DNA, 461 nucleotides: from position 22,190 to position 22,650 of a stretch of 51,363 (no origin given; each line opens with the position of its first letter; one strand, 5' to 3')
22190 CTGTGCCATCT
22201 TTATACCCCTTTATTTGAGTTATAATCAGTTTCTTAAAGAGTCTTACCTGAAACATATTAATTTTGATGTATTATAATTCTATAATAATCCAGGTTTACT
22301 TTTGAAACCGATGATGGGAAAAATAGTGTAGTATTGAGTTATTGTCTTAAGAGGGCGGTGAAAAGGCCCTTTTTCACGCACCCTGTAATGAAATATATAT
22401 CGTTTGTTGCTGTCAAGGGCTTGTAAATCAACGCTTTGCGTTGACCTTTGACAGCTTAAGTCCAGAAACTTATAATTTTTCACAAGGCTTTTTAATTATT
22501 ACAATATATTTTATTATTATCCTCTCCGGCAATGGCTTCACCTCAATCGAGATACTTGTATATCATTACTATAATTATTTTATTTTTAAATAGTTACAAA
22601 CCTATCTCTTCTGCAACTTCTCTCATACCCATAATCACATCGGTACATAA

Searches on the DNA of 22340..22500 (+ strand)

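Call 64: search_dna_similar(query=window:22340-22500:+, collection=plasmids, mode=distant, max_rows=10, max_evalue=0.001)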
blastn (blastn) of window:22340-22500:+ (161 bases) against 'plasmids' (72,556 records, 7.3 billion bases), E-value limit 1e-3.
No match.
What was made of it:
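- Tried and rejected: BLAST of copy C against plasmids: no match (call 64).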
